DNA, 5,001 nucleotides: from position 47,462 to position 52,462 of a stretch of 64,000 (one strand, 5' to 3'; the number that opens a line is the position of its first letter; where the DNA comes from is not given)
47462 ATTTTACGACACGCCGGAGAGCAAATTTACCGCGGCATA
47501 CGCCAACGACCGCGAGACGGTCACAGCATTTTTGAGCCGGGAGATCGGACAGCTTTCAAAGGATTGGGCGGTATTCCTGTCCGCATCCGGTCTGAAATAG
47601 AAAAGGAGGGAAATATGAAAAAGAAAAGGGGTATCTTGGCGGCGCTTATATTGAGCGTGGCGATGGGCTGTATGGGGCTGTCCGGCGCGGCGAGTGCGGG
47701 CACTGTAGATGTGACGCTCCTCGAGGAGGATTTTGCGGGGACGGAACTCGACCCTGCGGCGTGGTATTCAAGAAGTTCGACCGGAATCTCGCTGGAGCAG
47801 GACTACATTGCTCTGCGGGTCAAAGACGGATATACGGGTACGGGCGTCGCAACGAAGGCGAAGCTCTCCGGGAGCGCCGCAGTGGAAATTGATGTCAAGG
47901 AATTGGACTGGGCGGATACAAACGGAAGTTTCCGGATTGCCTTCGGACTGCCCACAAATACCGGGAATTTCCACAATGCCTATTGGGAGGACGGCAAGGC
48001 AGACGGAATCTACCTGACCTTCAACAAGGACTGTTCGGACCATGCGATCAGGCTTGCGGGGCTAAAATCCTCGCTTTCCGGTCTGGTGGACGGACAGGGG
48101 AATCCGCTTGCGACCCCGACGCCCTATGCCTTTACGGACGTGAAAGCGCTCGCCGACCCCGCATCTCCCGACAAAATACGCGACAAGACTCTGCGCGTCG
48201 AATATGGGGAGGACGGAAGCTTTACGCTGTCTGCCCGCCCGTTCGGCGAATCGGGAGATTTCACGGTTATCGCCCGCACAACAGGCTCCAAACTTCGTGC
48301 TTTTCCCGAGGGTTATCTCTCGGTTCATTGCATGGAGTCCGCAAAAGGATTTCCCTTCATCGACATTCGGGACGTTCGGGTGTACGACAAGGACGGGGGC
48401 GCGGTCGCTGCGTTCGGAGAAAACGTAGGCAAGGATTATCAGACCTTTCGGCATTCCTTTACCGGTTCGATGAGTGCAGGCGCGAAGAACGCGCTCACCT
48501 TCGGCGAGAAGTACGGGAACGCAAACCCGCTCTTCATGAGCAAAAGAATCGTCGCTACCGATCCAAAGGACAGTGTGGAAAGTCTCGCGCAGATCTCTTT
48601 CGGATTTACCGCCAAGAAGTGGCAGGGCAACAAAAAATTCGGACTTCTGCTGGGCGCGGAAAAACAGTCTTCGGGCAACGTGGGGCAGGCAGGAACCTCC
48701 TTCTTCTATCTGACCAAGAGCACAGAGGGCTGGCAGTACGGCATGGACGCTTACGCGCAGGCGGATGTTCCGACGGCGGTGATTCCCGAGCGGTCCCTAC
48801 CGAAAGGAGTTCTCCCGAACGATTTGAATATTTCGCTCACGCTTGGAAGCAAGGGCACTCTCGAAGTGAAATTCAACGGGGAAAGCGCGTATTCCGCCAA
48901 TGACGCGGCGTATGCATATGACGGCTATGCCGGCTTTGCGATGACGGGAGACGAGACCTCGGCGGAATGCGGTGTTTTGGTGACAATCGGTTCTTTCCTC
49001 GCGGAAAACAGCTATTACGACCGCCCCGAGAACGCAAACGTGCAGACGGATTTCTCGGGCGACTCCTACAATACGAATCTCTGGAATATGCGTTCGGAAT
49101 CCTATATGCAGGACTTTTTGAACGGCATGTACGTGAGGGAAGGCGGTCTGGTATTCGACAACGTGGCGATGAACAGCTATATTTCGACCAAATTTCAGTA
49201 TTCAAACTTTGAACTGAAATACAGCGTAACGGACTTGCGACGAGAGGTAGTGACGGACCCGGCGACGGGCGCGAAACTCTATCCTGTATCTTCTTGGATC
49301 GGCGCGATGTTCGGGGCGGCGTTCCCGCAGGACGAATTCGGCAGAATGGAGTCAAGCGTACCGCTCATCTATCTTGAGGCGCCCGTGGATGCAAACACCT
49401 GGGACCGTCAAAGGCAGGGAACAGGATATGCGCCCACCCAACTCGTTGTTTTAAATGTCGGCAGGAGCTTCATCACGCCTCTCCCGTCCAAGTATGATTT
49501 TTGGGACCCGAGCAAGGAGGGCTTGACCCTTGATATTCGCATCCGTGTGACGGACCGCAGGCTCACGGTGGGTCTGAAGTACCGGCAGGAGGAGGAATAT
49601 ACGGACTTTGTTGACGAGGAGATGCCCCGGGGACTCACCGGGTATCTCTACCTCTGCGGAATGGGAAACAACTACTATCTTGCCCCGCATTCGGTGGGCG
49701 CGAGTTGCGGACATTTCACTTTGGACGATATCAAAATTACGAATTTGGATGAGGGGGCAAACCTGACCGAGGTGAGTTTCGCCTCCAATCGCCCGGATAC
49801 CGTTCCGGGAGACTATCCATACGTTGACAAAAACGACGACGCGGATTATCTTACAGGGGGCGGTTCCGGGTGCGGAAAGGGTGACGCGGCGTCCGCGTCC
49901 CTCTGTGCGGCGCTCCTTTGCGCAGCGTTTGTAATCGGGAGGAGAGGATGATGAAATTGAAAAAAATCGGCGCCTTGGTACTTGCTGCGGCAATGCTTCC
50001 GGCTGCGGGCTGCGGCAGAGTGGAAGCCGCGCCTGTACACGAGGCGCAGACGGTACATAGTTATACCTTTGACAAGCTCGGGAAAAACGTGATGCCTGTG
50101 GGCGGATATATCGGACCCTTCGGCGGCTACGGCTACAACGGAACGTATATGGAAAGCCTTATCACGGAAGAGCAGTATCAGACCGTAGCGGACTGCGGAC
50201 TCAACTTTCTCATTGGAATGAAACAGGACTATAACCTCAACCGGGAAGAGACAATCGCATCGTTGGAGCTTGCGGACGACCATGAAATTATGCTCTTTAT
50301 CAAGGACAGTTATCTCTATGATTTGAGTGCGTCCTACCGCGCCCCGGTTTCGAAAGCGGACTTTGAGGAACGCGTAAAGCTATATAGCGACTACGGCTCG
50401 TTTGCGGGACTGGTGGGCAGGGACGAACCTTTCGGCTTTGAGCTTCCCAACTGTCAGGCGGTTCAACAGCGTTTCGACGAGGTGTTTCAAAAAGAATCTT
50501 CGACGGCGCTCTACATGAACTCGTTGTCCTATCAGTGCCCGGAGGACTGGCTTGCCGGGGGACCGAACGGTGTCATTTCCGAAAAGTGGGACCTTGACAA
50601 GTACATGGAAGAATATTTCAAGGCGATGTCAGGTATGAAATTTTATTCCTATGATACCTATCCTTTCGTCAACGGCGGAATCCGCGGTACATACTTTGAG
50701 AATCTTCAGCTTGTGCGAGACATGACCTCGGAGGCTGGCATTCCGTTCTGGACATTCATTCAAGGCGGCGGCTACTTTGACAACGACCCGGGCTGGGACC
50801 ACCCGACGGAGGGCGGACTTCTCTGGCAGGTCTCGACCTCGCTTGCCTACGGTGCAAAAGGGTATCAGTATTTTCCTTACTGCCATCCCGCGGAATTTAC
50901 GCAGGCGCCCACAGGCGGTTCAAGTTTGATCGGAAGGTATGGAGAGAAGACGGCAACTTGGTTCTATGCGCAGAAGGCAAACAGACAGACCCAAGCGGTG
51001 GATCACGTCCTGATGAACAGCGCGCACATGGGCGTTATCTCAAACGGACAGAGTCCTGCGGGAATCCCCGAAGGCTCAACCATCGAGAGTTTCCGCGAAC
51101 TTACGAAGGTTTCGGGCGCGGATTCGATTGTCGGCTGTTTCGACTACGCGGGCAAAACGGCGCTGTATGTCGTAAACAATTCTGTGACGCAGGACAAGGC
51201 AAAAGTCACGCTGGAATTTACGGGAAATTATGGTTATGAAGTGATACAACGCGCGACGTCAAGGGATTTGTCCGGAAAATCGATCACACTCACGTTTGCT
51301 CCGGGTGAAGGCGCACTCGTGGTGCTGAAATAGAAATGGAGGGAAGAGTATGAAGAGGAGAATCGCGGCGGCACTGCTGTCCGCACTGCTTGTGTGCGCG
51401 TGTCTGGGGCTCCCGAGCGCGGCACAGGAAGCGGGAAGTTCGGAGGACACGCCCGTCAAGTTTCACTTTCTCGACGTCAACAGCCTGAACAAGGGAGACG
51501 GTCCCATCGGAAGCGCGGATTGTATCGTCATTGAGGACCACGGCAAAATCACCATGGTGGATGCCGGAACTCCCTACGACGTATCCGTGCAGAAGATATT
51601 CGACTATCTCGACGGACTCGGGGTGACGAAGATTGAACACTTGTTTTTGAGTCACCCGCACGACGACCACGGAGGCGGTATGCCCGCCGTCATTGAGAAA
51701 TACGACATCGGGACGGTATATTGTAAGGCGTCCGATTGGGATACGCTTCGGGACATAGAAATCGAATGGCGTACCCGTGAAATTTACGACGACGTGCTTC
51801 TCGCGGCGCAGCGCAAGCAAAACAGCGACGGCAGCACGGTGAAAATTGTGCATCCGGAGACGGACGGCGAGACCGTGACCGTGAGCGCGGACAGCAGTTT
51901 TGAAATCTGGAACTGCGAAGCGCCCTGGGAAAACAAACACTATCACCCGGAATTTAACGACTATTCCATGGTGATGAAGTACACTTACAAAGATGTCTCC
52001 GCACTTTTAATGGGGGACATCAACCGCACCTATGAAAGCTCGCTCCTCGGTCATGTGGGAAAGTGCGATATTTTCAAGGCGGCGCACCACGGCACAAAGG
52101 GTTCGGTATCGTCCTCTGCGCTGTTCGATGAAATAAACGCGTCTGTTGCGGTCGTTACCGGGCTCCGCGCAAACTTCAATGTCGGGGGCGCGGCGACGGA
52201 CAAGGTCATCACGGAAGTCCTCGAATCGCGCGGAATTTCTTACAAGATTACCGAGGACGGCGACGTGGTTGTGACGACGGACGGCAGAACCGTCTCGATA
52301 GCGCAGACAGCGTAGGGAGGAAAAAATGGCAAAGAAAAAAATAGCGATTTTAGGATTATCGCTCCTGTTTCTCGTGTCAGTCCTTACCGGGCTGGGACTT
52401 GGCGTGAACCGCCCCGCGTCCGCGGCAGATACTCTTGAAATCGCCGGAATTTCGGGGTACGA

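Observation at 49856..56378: Two large secreted proteins share a Cys-Gly tripartite C-terminal tail that looks like an unassigned protein-sorting signal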

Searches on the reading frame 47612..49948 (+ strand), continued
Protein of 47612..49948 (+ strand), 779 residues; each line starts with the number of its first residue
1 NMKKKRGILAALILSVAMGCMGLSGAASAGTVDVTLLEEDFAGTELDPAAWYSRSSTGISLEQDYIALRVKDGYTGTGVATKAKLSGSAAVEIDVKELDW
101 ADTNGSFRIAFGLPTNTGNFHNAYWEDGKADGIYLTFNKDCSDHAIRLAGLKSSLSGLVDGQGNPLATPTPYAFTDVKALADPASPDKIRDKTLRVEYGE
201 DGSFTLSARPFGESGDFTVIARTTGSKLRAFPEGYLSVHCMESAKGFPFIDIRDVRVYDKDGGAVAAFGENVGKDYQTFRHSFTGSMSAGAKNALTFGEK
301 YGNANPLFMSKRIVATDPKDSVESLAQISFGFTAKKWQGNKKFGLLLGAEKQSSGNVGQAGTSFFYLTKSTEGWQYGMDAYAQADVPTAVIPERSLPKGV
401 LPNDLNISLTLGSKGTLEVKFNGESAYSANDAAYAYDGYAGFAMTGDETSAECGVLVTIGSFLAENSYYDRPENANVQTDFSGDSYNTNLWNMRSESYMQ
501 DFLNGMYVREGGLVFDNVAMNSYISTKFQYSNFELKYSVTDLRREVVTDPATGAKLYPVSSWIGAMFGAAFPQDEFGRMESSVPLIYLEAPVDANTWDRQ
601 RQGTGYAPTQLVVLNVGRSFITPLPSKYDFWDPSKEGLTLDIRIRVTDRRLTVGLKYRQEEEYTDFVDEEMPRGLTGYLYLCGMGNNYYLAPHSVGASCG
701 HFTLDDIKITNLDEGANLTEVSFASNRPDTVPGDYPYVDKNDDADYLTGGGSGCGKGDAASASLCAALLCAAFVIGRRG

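Call 72: fold_search(model_id=the predicted structure, library=pdb)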
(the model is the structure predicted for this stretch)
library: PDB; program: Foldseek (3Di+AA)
matches with E <= 10: 1690; with E <= 0.001: 144
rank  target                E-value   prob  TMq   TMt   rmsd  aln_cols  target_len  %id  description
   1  5mc9_A                3.7e-10  1.00  0.17  0.21  24.1       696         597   10  Crystal structure of the heterotrimeric integrin-binding region of laminin-111 (released 2017-02-08)
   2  5xau_A                3.6e-09  1.00  0.14  0.18  23.6       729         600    9  Crystal structure of integrin binding fragment of laminin-511 (released 2017-09-20)
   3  5xau_D                8.9e-09  1.00  0.15  0.18  23.1       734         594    9  Crystal structure of integrin binding fragment of laminin-511 (released 2017-09-20)
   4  3r05_A                1.9e-08  1.00  0.14  0.11  26.8       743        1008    9  Structure of neurexin 1 alpha (domains LNS1-LNS6), with splice insert SS3 (released 2011-06-15)
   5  3qcw_A                4.5e-08  1.00  0.14  0.11  26.6       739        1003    9  Structure of neurexin 1 alpha (domains LNS1-LNS6), no splice inserts (released 2011-06-15)
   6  3poy_A                4.2e-07  1.00  0.16  0.13  25.7       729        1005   10  Crystal Structure of the alpha-Neurexin-1 ectodomain, LNS 2-6 (released 2011-06-08)
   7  5ik8_B                8.5e-07  1.00  0.20  0.35  12.1       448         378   11  Laminin A2LG45 I-form, G6/7 bound. (released 2016-08-10)
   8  5ik4                  1.7e-06  1.00  0.19  0.32  12.9       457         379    9  Laminin A2LG45 C-form, Apo. (released 2016-08-10)
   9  6cw1_A                1.8e-06  1.00  0.17  0.30  17.1       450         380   10  Crystal structure of Neurexin-1 alpha ectodomain fragment, L2-L3 (released 2018-09-19)
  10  5ik7_A                2.2e-06  1.00  0.21  0.35  11.7       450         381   11  Laminin A2LG45 I-form, Apo. (released 2016-08-10)
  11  2jd4_A                2.9e-06  1.00  0.19  0.32  12.5       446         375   10  Mouse laminin alpha1 chain, domains LG4-5 (released 2007-02-27)
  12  5ik7_B                2.9e-06  1.00  0.19  0.32  13.3       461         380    9  Laminin A2LG45 I-form, Apo. (released 2016-08-10)
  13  1dyk                  5.4e-06  1.00  0.22  0.37  11.6       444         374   10  Laminin alpha 2 chain LG4-5 domain pair (released 2001-02-04)
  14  1okq                  6.0e-06  1.00  0.19  0.32  12.7       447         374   10  LAMININ ALPHA 2 CHAIN LG4-5 DOMAIN PAIR, CA1 SITE MUTANT (released 2003-09-11)
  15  7z5t                  6.9e-06  1.00  0.13  0.23  20.1       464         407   11  Crystal Structure of botulinum neurotoxin A2 cell binding domain (released 2022-06-08)
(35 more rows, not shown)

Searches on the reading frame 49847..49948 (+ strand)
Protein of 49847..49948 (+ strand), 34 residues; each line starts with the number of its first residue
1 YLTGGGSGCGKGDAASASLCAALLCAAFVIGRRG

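Call 4: search_protein_families(library=ncbifam, proteins=[window:49847-49948:+], max_evalue=10)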
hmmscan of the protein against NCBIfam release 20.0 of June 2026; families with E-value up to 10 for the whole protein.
seq(34 aa): 2 families
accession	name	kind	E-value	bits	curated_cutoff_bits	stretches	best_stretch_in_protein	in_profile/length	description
NF004528.0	PRK05875.1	equivalog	0.063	12.6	334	1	2-32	15-42/280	SDR family oxidoreductase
TIGR04126.1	PGF_CTERM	domain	0.15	11.8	24.5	1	21-33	15-27/28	PGF-CTERM sorting domain-containing protein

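Call 5: search_protein_families(library=pfam, proteins=[window:49847-49948:+], max_evalue=10)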
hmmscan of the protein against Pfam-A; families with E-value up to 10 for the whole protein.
seq(34 aa): 0 families

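Call 39: search_protein_representatives(alignment_id=A4)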
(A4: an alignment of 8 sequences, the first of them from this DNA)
Query: 8 sequences, 34 profile positions. Proteins with E-value up to 0.001 (for the whole library): 2; up to 1e-10: 0; up to 1e-30: 0. The best 2 are listed.
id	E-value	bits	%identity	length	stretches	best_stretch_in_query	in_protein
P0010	3.8e-05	39.9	-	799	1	1-33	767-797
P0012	6.0e-05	39.3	-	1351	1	2-32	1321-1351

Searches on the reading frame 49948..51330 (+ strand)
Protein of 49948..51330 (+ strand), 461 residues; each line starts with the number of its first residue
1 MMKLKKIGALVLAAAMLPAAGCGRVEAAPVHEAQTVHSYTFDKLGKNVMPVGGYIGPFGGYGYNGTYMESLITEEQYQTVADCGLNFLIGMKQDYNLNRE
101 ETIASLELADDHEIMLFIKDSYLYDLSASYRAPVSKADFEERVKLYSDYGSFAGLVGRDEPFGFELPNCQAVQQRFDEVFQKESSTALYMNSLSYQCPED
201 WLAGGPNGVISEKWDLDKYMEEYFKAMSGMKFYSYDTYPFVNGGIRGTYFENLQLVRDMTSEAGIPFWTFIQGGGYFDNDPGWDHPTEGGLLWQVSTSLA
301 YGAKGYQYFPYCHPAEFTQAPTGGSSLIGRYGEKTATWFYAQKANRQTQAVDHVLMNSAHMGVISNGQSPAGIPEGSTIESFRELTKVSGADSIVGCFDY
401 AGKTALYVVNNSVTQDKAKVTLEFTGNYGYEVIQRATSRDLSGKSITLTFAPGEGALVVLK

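Call 12: search_protein_families(library=pfam, proteins=[window:49948-51330:+], max_evalue=0.001)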
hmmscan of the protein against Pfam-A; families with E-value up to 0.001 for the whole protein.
window:49948-51330:+ (461 aa): 0 families

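Call 69: search_protein_families(library=pfam, proteins=[window:49948-51330:+], max_evalue=0.01)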
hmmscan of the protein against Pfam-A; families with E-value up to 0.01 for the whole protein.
window:49948-51330:+ (461 aa): 0 families

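Call 87: search_solved_structures(query=window:49948-51330:+, max_evalue=0.01)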
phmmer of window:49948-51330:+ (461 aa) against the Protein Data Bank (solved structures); distinct sequences matched with E-value up to 0.01: 0.

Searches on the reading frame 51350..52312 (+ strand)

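Call 12: search_protein_families(library=pfam, proteins=[window:51350-52312:+], max_evalue=0.001)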
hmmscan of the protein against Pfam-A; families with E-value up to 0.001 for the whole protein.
window:51350-52312:+ (321 aa): 1 family
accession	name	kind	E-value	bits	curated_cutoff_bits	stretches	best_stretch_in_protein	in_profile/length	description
PF00753.33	Lactamase_B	-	1e-14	55.4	22.7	1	54-258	4-182/196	Metallo-beta-lactamase superfamily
